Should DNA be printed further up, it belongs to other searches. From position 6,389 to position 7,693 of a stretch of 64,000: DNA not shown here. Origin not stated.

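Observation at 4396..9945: Two tandem 'winged-helix repressor + CxC permease' modules ending in a CoADR-rhodanese fusion: an uncharacterised thiol-reactive island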

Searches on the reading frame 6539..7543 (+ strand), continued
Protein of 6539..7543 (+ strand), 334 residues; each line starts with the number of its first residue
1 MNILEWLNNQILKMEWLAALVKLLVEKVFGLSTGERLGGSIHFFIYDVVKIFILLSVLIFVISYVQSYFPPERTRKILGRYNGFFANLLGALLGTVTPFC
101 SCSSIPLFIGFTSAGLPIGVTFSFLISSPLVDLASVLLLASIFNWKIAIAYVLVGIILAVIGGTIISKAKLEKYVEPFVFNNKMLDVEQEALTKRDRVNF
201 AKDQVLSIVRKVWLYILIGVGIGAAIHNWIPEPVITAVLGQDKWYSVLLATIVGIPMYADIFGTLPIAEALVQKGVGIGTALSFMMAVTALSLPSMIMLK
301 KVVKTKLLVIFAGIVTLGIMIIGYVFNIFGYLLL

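Call 13: search_protein_families(library=ncbifam, proteins=[L049:9974-11035:+, L060:4783-5202:+, L053:7733-8266:+, L076:6635-7333:-, L074:9380-9931:+, L044:4206-5171:+, L029:9899-10432:+, L075:9604-10305:+, L009:9026-10201:+, L018:6760-7146:-], max_evalue=0.00001)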
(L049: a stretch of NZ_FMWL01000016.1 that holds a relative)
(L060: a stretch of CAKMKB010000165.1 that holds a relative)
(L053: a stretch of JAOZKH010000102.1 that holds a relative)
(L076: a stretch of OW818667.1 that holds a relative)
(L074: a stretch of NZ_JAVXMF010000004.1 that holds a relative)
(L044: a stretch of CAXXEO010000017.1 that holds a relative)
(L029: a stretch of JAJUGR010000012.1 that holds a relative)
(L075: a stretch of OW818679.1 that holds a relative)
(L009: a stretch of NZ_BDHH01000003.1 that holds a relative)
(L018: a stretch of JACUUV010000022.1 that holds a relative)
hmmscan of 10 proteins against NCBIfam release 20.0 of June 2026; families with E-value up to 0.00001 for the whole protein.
L049:9974-11035:+ (353 aa): 2 families
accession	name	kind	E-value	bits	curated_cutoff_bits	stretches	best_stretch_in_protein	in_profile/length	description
TIGR00832.1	acr3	equivalog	7.1e-116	387.1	282.8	1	9-339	1-327/327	ACR3 family arsenite efflux transporter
TIGR00841.1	bass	subfamily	8e-10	38.4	326.3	1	48-327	34-293/321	bile acid:sodium symporter family transporter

L060:4783-5202:+ (139 aa): 3 families
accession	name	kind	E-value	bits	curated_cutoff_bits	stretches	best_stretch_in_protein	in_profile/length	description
NF010053.0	PRK13530.1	subfamily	7e-24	84.7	215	1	4-130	3-131/133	arsenate reductase (thioredoxin)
TIGR02691.1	arsC_pI258_fam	equivalog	1.5e-18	67.3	174.3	1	8-126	2-128/129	arsenate reductase (thioredoxin)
TIGR02689.1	ars_reduc_gluta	equivalog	3e-18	66.2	157.6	1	6-127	2-125/126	arsenate reductase, glutathione/glutaredoxin type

L053:7733-8266:+ (177 aa): 0 families

L076:6635-7333:- (232 aa): 100 families (the best 25 are shown)
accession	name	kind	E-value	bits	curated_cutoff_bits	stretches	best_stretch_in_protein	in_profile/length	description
NF040534.1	resp_reg_YycF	equivalog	3.5e-75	252.2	340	1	5-230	2-227/231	response regulator YycF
NF040689.1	MtrAB_MtrA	equivalog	5.3e-71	238.5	300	1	6-229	1-217/219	MtrAB system response regulator MtrA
TIGR02154.1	PhoB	equivalog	8.3e-69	231.3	296.2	1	4-230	3-225/226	phosphate regulon transcriptional regulator PhoB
NF045944.1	ResRegRpaBCyano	equivalog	2e-66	223.6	330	1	7-231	1-228/229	response regulator transcription factor RpaB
NF033117.2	vanR_ACDEGLN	exception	3.8e-64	216.4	350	1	6-229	1-224/226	VanR-ABDEGLN family response regulator transcription factor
NF053854.1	RespRegPhoBBctds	equivalog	5.5e-64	215.6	270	1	6-230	1-224/225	two-component system response regulator PhoB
NF008296.0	PRK11083.1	equivalog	2.3e-62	210.4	273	1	1-231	1-226/228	two-component system response regulator CreB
NF041733.1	resp_reg_CseB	equivalog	5.3e-59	199.4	350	1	6-231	3-227/228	two-component system response regulator CseB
NF007982.1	PRK10710.1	equivalog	3.3e-57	193.8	380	1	3-231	7-228/235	envelope stress response regulator BaeR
NF007005.1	PRK09468.1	equivalog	7.5e-55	185.9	331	1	3-229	3-230/237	osmolarity response regulator transcription factor OmpR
NF033120.0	vanR_FM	exception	9.2e-55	185.8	460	1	3-231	3-230/231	vancomycin resistance response regulator transcription factor, VanR-F/VanR-M family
NF000401.1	vanR-A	exception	2e-51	174.6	500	1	4-230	3-229/231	vancomycin resistance response regulator transcription factor VanR-A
NF000403.1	vanR-C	exception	3.7e-51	173.9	480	1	4-228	3-227/231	vancomycin resistance response regulator transcription factor VanR-C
NF041209.1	resp_regPieR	equivalog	4.6e-51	173.7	450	1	5-231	2-228/231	two component system response regulator PieR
TIGR01387.1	cztR_silR_copR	subfamily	4.7e-51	173.5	279.2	1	6-229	1-217/218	heavy metal response regulator transcription factor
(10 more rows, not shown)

L074:9380-9931:+ (183 aa): 5 families
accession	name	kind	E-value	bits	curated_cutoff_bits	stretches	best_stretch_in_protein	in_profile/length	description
TIGR01068.1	thioredoxin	equivalog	4.4e-14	52.5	96.8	1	65-137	9-80/101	thioredoxin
NF006898.0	PRK09381.1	equivalog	6.1e-11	42.7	138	1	55-132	6-83/109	thioredoxin TrxA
NF002854.0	PRK03147.1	subfamily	1.5e-10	41.2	170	1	14-103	5-95/176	thiol-disulfide oxidoreductase ResA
NF008229.0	PRK10996.1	equivalog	9e-10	38.4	125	1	62-136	44-117/141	thioredoxin TrxC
NF047697.1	ThioredTrxAClost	equivalog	5.6e-06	26.5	140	1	66-132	13-79/105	thioredoxin TrxA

L044:4206-5171:+ (321 aa): 184 families (the best 25 are shown)
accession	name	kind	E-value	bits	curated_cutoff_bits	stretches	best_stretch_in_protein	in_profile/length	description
NF008453.0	PRK11308.1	subfamily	3.5e-122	407.8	408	1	4-317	9-326/334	dipeptide ABC transporter ATP-binding protein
NF011659.0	PRK15079.1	equivalog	2.8e-116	387.9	540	1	8-316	21-330/334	murein tripeptide/oligopeptide ABC transporter ATP binding protein OppF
NF043071.1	DppF_dipep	equivalog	8e-109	364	660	1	3-316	9-326/331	dipeptide ABC transporter ATP-binding subunit DppF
NF007613.0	PRK10261.1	equivalog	8.9e-92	308.5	1077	1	3-279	309-592/623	glutathione ABC transporter ATP-binding protein GsiA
NF043078.1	MMSYN1_0168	equivalog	4.8e-89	299.7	800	3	125-312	467-638/649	oligopeptide ABC transporter ATP-binding protein OppF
TIGR02769.1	nickel_nikE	equivalog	5.4e-76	255.6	332.55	1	16-255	16-253/265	nickel import ATP-binding protein NikE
NF011713.0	PRK15134.1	equivalog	2.6e-74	250.7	834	1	3-253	271-527/529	microcin C ABC transporter ATP-binding protein YejF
NF007010.1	PRK09473.1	subfamily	1.5e-73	247.3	575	1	7-316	1-313/318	oligopeptide ABC transporter ATP-binding protein OppD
NF043079.1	MMSYN1_0167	equivalog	1.3e-70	238.8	740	2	88-316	306-534/561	oligopeptide ABC transporter ATP-binding protein OppD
NF008246.0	PRK11022.1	equivalog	2e-70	237.5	541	1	7-315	3-315/326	dipeptide ABC transporter ATP-binding protein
NF007739.0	PRK10419.1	subfamily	2.2e-65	220.8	354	1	11-255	7-254/268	nickel ABC transporter ATP-binding protein NikE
NF011692.0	PRK15112.1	equivalog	2.8e-60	204.2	452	1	6-253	4-252/269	putrescine export ABC transporter ATP-binding protein SapF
TIGR02770.1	nickel_nikD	equivalog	7.6e-58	195.6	318.7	1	27-254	2-228/230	nickel import ATP-binding protein NikD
TIGR02314.1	ABC_MetN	equivalog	1.4e-56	192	499.7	1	8-251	2-240/343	methionine ABC transporter ATP-binding protein MetN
NF047576.1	opine_ATP_CntF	equivalog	1.4e-56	191.7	385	1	8-254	3-252/264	staphylopine uptake ABC transporter ATP-binding protein CntF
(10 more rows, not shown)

L029:9899-10432:+ (177 aa): 1 family
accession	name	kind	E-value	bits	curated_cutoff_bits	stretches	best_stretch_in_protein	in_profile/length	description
NF049942.1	DF_fam_seleno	subfamily_domain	7.3e-13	48.4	70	1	46-139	11-96/96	DF family (seleno)protein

L075:9604-10305:+ (233 aa): 3 families
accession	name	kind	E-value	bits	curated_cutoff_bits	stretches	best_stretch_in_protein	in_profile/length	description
NF001419.0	PRK00293.1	subfamily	2.9e-22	79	330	1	17-228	165-381/574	protein-disulfide reductase DsbD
NF045694.1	seleno_TsoB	exception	1.4e-15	56.4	805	1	26-228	186-390/572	rhodanese/DsbD fusion-like selenoprotein TsoB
NF040495.1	tranport_ArsG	equivalog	2.4e-10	40.2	200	1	24-230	7-222/225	aromatic aminobenezylarsenical efflux permease ArsG family transporter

L009:9026-10201:+ (391 aa): 34 families (the best 25 are shown)
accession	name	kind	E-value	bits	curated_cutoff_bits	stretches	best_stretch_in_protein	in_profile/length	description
TIGR00711.1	efflux_EmrB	subfamily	5.6e-23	81.4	230.2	2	12-186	8-182/485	DHA2 family efflux MFS transporter permease subunit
TIGR00710.1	efflux_Bcr_CflA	subfamily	5.8e-23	81.9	200.9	1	6-371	5-380/385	Bcr/CflA family efflux MFS transporter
NF008314.0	PRK11102.1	equivalog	1.1e-19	70.9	303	1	4-363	8-378/396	Bcr/CflA family multidrug efflux MFS transporter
TIGR00893.1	2A0114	subfamily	2.7e-19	69.4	395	1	30-376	18-397/399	D-galactonate transporter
NF053813.1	MFS_TcaB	equivalog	4.2e-17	62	475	1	7-368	7-379/396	putative multidrug effflux MFS transporter TcaB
TIGR00880.1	2_A_01_02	superfamily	1e-16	61.3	131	1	48-182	1-139/141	multidrug resistance protein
TIGR00895.1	2A0115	subfamily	1.9e-16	60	418.55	1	3-181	13-192/398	aromatic acid/H+ symport family MFS transporter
NF033135.1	cmx_cmrA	equivalog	1.2e-14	54.2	400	1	7-364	4-363/374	Cmx/CmrA family chloramphenicol efflux MFS transporter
NF008586.0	PRK11551.1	equivalog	5.3e-14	52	410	1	26-382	35-400/406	3-(3-hydroxy-phenyl)propionate transporter MhpT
NF008654.0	PRK11652.1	equivalog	1.2e-13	50.7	479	1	6-354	9-363/397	multidrug efflux MFS transporter EmrD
NF012185.0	tet_MFS_L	exception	5.7e-13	48.6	925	1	4-187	12-195/457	tetracycline efflux MFS transporter Tet(L)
TIGR00898.1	2A0119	subfamily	5.7e-13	48.5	550.75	1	46-177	131-259/506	cation transport protein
TIGR00881.1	2A0104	subfamily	9.3e-12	44.6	407.75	1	38-187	27-176/379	phosphoglycerate transporter protein PgtP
NF012175.1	tet_MFS_L_K_45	equivalog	2.1e-11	43.3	650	1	27-192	21-186/444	Tet(L)/Tet(K)/Tet(45) family tetracycline efflux MFS transporter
NF002921.0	PRK03545.1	equivalog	2.6e-11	43.1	401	1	7-383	14-389/396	sugar transporter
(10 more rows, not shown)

L018:6760-7146:- (128 aa): 1 family
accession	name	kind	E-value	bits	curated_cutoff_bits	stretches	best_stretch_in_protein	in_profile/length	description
NF033727.2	chaperon_ArsD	equivalog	6.4e-37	126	90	1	10-105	1-96/97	arsenite efflux transporter metallochaperone ArsD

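Call 14: search_protein_families(library=pfam, proteins=[L049:9974-11035:+, L060:4783-5202:+, L053:7733-8266:+, L076:6635-7333:-, L074:9380-9931:+, L044:4206-5171:+, L029:9899-10432:+, L075:9604-10305:+, L009:9026-10201:+, L018:6760-7146:-], max_evalue=0.00001)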
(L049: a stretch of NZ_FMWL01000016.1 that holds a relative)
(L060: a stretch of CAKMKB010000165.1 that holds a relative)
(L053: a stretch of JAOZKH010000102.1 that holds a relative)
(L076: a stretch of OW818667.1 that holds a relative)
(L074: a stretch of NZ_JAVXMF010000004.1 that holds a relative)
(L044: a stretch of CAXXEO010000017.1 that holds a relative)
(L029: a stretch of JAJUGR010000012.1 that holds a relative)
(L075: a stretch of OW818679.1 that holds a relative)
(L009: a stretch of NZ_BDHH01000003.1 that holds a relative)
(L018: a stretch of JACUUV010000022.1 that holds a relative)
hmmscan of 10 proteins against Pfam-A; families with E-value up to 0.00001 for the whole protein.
L049:9974-11035:+ (353 aa): 1 family
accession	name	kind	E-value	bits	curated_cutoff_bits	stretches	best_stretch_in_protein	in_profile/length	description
PF01758.21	SBF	-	2.8e-41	141.7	24.3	1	54-251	1-190/191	Sodium Bile acid symporter family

L060:4783-5202:+ (139 aa): 1 family
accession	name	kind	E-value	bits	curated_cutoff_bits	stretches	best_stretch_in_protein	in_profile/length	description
PF01451.26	LMWPc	-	3.5e-16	60.2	23.2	1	7-127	1-143/144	Low molecular weight phosphotyrosine protein phosphatase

L053:7733-8266:+ (177 aa): 1 family
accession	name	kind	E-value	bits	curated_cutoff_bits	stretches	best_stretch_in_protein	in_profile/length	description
PF03773.19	ArsP_1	-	1.2e-12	48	32.3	1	32-169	5-142/294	Predicted permease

L076:6635-7333:- (232 aa): 2 families
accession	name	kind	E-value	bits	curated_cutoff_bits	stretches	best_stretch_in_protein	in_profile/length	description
PF00072.30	Response_reg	-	3.4e-33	114.6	30.2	1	7-117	2-111/111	Response regulator receiver domain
PF00486.34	Trans_reg_C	-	2e-30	105.1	26.2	1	156-229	3-76/77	Transcriptional regulatory protein, C terminal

L074:9380-9931:+ (183 aa): 2 families
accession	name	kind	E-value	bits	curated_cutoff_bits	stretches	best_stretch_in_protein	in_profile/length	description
PF00085.26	Thioredoxin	-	3.8e-13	49.8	23.5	1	70-137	18-85/103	Thioredoxin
PF13098.12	Thioredoxin_2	-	2.3e-06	28.3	27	1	70-136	5-86/104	Thioredoxin-like domain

L044:4206-5171:+ (321 aa): 2 families
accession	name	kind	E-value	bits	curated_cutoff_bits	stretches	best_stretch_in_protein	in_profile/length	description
PF00005.33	ABC_tran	-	1.3e-33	116.9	25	1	28-179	2-136/137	ABC transporter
PF08352.17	oligo_HPY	-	2.8e-16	60.1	27.1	1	231-296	1-65/65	Oligopeptide/dipeptide transporter, C-terminal region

L029:9899-10432:+ (177 aa): 1 family
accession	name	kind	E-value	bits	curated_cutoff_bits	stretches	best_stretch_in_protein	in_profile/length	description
PF10865.14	DUF2703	-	6.1e-35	120.3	23.6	1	26-140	2-120/120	Domain of unknown function (DUF2703)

L075:9604-10305:+ (233 aa): 2 families
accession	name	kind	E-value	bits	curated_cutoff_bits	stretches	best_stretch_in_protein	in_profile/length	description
PF02683.22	DsbD_TM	-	6e-25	88.3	27.1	1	21-229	2-215/219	Cytochrome C biogenesis protein transmembrane domain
PF13386.12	DsbD_2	-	3.3e-13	50.4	24.9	1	27-219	2-198/199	Cytochrome C biogenesis protein transmembrane region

L009:9026-10201:+ (391 aa): 2 families
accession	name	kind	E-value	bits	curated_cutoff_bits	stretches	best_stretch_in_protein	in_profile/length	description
PF07690.21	MFS_1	-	6.3e-51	173.8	33.4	1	12-344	2-347/347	Major Facilitator Superfamily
PF05977.19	MFS_3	-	1.2e-09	37.7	27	1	44-377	48-393/524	Transmembrane secretion effector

L018:6760-7146:- (128 aa): 1 family
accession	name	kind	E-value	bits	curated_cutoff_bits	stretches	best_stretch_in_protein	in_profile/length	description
PF06953.17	ArsD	-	3.2e-40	137.7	27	1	9-117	1-109/123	Arsenical resistance operon protein ArsD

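Call 47: search_solved_structures(query=window:6539-7543:+, max_evalue=1)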
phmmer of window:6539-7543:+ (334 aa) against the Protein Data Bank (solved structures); distinct sequences matched with E-value up to 1: 1.
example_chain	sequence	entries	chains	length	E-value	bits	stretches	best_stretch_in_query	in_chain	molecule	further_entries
4me9_A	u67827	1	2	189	0.41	13.5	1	57-99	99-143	Transcriptional regulator, TetR family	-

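Call 54: search_dna_similar(query=window:6539-7543:+, collection=plasmids, mode=protein, max_rows=15, max_evalue=1e-30)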
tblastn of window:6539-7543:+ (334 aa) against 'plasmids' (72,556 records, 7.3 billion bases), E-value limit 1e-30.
Records with a match: 160; places in all: 162; records where one place covers at least 80% of the query: 154.
Best place of each record, by identity: 80-90% 2; 60-80% 17; <60% 141.
By first word of the organism name: Citrobacter 67; Klebsiella 20; Enterobacter 16; Cereibacter 6; Acinetobacter 4; Cetobacterium 3; Pseudosulfitobacter 3; Halobacterium 3; Rhodobacter 2; Novosphingobium 2; and 32 more.
By predicted mobility (MOB-suite, as given by PLSDB): conjugative 78; non-mobilizable 57; mobilizable 25.
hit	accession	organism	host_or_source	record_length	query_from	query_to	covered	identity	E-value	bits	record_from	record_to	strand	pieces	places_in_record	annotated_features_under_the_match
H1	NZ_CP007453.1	Peptoclostridium acidaminophilum DSM 3953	black mud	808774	1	334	100%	80.5%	6e-136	433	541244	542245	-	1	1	permease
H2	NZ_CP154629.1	Acetoanaerobium noterae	cell culture,Sludge of a digestion ...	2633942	1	329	99%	80.5%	3e-131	419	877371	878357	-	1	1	none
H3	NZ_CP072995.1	Loktanella salsilacus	-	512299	1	334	100%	70.4%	8e-111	361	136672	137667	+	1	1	permease | metalloregulator ArsR/SmtB family transcription factor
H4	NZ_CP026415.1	Acinetobacter sp. ACNIH2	-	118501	3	334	99%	70.3%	3e-105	345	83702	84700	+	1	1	permease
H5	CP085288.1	Acinetobacter haemolyticus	single cell,water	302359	3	334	99%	69.7%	1e-104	343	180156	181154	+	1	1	permease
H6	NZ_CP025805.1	Sulfitobacter sp. SK012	Marine Sediment,North Sea (sediment)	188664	6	332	98%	70.7%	3e-115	373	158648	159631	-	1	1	permease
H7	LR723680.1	arsenite-oxidising bacterium NT-25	moist arsenopyrite (FeAsS)-containing ...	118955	2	332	99%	69.8%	1e-107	352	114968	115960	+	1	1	permease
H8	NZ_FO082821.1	Pseudorhizobium banfieldiae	-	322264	2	332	99%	69.8%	1e-107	352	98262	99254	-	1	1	permease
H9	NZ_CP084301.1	Acinetobacter pseudolwoffii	a feces sample of chicken origin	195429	1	330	99%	69.9%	4e-104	342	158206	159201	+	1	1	permease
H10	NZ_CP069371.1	Neotabrizicola shimadae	microbial biofilm,biofilm, Nakabusa ...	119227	1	327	98%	68.8%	8e-106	346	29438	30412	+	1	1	permease | metalloregulator ArsR/SmtB family transcription factor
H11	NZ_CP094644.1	Acinetobacter sp. PK01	mixed culture,Laboratory activated ...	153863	3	330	98%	66.9%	1e-105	346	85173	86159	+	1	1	permease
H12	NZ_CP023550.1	Rhodobacter sp. CZR27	cell culture,paddy soil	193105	1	327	98%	66.9%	2e-90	302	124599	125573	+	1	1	permease | metalloregulator ArsR/SmtB family transcription factor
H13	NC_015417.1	Clostridium botulinum BKT015925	-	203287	5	332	98%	66.5%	5e-96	318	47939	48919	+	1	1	permease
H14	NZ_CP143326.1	Cetobacterium somerae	intestine of Yellow Catfish,pure culture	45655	2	327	98%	65.3%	1e-98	325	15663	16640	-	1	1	permease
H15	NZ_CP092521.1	Cetobacterium somerae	Danio rerio,tissue sample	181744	2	327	98%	65.0%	2e-99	328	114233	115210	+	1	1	permease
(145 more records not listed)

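Call 55: get_annotated_region(hit=H8, flank=6000)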
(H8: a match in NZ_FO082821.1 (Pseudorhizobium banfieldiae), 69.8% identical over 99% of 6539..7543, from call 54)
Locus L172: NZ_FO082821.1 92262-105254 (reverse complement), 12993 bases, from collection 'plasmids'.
description: Pseudorhizobium banfieldiae strain NT-26 plasmid NT26_p1, complete sequence
organism: Pseudorhizobium banfieldiae (NCBI taxid 1125847)
taxonomy: Bacteria; Pseudomonadota; Alphaproteobacteria; Hyphomicrobiales; Rhizobiaceae; Pseudorhizobium; Pseudorhizobium banfieldiae
host: -; source: -; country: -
typing (MOB-suite, as given by PLSDB): conjugative; replicon rep_cluster_440,rep_cluster_579; relaxase MOBP,MOBP; mating-pair formation MPF_T
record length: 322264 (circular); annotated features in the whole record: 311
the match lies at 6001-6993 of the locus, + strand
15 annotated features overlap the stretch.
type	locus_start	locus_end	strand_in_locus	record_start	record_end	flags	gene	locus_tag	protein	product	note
CDS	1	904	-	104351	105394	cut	-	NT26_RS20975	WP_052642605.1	ArsO family NAD(P)H-dependent flavin-containing monooxygenase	-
CDS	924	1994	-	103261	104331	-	arsB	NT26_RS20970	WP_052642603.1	ACR3 family arsenite efflux transporter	GO:0046685 - response to arsenic-containing substance [Evidence IEA]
CDS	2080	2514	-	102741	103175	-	arsC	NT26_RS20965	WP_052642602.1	arsenate reductase (glutaredoxin)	GO:0046685 - response to arsenic-containing substance [Evidence IEA]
CDS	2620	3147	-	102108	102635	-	-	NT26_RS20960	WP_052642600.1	arsenate reductase ArsC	-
CDS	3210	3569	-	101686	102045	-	-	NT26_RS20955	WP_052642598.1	metalloregulator ArsR/SmtB family transcription factor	GO:0006355 - regulation of DNA-templated transcription [Evidence IEA]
CDS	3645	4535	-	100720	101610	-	-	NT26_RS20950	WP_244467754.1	PstS family phosphate ABC transporter substrate-binding protein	-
CDS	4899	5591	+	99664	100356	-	phoB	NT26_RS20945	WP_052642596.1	phosphate regulon transcriptional regulator PhoB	GO:0006796 - phosphate-containing compound metabolic process [Evidence IEA]; GO:0000160 - phosphorelay signal ...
CDS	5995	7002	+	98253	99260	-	-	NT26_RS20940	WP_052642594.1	permease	-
CDS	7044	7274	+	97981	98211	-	-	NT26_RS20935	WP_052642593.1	thioredoxin family protein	-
CDS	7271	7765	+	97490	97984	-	-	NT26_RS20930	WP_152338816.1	rhodanese-like domain-containing protein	-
CDS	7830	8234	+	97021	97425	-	-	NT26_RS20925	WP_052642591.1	OsmC family protein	GO:0006979 - response to oxidative stress [Evidence IEA]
CDS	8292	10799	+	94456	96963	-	-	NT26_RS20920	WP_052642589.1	heavy metal translocating P-type ATPase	-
CDS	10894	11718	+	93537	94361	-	-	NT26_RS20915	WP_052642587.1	class II glutamine amidotransferase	-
CDS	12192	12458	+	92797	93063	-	-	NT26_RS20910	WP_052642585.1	hypothetical protein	-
CDS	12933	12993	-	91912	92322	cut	-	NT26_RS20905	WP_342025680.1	hypothetical protein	-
